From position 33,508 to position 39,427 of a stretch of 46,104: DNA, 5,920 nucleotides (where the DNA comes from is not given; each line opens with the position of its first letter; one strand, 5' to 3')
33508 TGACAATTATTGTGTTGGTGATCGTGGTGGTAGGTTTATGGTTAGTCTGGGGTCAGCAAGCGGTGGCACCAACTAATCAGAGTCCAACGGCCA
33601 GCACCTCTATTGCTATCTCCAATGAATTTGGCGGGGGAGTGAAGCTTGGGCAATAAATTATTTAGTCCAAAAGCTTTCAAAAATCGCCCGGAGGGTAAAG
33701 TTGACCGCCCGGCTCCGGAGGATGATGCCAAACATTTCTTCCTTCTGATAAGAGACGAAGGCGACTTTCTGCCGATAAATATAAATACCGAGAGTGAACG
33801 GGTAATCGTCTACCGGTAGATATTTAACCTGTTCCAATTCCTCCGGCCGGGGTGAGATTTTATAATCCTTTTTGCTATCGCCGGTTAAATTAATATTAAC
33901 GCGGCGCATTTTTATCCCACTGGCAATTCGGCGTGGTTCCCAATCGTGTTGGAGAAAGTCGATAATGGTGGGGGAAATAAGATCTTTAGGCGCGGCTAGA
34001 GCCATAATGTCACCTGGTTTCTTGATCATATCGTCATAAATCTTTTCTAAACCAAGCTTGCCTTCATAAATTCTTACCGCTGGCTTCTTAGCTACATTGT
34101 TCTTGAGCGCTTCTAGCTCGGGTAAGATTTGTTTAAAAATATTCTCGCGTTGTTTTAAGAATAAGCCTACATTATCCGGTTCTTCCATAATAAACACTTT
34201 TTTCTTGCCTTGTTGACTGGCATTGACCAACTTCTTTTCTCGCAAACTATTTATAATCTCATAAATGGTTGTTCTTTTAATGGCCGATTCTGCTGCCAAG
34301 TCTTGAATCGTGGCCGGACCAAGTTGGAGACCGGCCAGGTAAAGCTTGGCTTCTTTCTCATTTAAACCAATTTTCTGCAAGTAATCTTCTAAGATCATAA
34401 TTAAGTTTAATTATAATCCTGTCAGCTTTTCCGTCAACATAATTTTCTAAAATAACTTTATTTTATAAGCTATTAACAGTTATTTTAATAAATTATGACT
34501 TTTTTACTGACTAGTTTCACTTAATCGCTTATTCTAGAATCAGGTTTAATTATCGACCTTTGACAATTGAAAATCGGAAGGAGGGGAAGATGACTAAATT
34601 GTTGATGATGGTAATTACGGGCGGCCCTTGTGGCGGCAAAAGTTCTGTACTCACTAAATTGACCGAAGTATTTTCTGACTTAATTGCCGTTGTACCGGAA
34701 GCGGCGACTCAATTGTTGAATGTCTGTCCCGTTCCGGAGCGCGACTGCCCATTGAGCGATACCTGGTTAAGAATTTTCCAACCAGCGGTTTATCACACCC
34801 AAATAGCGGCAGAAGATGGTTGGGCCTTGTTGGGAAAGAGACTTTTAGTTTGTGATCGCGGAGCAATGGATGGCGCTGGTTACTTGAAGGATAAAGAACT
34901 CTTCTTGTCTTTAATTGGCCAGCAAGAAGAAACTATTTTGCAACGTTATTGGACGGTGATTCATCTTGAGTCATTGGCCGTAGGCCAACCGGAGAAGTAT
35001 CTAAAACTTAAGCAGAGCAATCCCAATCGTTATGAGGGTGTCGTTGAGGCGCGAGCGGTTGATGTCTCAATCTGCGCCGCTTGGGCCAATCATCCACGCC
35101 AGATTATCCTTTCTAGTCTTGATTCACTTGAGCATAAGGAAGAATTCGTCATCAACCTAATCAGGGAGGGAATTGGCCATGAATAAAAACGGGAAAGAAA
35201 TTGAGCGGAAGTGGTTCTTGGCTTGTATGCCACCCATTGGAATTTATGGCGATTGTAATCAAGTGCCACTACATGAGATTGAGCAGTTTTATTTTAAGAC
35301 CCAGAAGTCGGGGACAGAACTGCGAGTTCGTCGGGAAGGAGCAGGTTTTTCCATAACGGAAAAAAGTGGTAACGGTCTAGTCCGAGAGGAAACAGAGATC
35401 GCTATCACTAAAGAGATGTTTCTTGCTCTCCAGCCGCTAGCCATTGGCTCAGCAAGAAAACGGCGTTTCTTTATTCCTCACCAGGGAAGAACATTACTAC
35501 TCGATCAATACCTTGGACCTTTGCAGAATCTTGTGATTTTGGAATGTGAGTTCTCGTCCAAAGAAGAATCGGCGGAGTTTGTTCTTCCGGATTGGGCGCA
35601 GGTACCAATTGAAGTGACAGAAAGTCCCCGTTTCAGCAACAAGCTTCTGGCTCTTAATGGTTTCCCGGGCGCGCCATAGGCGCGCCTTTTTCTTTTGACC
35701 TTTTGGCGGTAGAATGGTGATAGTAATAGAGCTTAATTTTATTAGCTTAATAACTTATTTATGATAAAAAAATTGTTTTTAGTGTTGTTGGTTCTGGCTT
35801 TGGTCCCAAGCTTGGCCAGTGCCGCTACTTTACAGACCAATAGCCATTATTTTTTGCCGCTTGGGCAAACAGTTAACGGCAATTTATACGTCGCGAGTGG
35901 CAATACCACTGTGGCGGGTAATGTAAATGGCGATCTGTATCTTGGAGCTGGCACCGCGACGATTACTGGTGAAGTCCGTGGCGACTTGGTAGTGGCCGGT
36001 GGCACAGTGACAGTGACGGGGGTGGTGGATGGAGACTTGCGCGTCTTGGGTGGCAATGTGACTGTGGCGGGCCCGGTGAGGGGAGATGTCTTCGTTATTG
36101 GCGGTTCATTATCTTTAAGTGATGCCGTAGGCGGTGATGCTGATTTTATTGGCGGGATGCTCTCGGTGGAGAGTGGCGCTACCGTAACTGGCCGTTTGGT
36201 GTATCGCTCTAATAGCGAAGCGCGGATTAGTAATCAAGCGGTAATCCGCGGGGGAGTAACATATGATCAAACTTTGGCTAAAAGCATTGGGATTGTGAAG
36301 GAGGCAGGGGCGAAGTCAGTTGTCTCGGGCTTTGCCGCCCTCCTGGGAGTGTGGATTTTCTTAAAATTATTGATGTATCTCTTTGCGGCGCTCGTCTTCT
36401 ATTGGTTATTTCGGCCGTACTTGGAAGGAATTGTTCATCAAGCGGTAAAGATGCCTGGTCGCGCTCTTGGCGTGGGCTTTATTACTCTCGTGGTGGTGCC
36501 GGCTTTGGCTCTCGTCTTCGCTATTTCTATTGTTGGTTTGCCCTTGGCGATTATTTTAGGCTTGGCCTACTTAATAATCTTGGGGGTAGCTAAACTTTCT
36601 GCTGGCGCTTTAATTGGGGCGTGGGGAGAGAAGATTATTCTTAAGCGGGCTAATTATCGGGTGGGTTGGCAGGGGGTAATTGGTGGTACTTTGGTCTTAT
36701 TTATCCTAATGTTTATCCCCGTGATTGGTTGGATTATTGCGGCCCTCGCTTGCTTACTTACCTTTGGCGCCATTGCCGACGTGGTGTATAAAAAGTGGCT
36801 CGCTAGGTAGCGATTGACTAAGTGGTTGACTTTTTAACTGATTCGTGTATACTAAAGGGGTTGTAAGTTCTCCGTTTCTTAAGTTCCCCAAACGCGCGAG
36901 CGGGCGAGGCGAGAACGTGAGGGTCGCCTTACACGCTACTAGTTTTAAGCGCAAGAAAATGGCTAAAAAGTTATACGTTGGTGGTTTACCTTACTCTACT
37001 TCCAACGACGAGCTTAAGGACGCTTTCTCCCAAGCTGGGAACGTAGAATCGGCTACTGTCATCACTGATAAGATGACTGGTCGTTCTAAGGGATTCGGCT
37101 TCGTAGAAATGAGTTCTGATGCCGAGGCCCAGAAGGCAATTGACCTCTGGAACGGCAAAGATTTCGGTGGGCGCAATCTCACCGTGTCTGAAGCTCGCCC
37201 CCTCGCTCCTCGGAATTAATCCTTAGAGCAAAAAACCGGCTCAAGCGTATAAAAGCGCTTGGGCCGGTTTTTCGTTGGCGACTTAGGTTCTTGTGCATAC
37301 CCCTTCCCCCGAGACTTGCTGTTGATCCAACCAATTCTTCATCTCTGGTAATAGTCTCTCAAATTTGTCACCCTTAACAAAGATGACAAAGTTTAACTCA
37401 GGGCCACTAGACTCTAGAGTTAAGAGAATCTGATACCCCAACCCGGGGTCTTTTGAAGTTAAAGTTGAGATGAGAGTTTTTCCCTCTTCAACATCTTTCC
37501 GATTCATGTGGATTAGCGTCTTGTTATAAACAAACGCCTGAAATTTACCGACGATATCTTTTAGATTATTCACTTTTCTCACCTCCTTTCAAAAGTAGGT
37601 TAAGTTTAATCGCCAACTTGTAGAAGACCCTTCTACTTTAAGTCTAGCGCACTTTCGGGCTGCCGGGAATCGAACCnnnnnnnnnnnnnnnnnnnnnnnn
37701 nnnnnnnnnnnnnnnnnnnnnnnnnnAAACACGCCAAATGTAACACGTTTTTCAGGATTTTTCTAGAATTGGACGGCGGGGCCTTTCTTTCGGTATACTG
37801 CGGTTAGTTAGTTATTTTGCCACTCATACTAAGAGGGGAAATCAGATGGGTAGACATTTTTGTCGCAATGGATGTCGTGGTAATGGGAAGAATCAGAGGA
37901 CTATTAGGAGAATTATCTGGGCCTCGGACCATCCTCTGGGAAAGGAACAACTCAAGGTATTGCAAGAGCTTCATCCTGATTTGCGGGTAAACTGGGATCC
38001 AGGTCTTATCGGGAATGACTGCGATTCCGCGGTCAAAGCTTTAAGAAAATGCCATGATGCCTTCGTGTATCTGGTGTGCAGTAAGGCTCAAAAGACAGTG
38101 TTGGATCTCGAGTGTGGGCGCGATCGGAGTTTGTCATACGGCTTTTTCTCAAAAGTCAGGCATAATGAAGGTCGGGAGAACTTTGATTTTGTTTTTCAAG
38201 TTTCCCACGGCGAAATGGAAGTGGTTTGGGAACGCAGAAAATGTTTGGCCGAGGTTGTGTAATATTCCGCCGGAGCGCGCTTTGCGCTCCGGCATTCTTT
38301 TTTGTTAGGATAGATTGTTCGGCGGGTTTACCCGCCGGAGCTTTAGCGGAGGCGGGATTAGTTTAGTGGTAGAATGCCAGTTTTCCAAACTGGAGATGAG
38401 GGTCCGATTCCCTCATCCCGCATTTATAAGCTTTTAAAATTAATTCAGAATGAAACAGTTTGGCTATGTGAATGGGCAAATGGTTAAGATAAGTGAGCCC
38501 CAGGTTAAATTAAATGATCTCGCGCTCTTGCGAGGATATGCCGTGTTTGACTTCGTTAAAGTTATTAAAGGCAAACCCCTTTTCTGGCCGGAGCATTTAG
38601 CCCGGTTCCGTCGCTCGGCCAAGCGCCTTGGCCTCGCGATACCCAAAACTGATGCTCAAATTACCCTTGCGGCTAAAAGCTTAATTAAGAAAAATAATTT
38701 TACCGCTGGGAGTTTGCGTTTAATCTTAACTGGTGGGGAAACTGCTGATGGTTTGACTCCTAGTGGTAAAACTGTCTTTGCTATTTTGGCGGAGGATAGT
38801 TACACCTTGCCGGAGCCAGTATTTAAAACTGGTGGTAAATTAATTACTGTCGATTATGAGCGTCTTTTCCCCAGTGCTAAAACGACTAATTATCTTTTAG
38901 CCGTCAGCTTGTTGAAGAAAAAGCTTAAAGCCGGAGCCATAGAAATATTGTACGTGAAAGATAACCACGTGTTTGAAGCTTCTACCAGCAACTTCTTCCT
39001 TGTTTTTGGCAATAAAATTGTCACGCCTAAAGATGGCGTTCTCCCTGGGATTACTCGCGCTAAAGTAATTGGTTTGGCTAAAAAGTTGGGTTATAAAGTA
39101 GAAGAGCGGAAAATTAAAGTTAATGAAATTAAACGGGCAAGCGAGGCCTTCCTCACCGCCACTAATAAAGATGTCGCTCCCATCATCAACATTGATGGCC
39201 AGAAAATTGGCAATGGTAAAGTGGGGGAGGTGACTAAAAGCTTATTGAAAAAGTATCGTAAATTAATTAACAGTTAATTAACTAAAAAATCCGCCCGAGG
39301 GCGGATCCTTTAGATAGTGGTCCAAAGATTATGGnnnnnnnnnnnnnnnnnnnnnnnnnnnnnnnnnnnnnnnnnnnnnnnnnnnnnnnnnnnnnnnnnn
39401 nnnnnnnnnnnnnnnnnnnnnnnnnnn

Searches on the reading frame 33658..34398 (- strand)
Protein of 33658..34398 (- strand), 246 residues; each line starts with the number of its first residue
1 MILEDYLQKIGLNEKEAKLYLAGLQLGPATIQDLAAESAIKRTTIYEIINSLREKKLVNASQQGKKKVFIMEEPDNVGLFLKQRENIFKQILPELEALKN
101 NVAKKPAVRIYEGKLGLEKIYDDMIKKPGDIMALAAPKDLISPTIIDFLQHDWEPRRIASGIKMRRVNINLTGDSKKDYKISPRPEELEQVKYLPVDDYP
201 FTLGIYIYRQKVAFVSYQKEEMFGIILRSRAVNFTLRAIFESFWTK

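Call 79: search_protein_families(library=pfam, proteins=[window:33658-34398:-], max_evalue=0.001)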
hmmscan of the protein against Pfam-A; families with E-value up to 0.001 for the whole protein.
window:33658-34398:- (246 aa): 1 family
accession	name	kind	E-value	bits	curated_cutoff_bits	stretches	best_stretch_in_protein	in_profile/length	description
PF01978.25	TrmB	-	3.1e-14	53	25.6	1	7-67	1-61/68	Sugar-specific transcriptional regulator TrmB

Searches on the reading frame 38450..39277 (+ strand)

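Call 13: search_protein_families(library=pfam, proteins=[window:38450-39277:+], max_evalue=0.01)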
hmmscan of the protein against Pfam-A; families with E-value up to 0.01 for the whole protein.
window:38450-39277:+ (275 aa): 1 family
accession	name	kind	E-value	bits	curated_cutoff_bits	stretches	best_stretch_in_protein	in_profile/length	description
PF01063.24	Aminotran_4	-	8.4e-48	163.6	28.5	1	32-247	2-222/223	Amino-transferase class IV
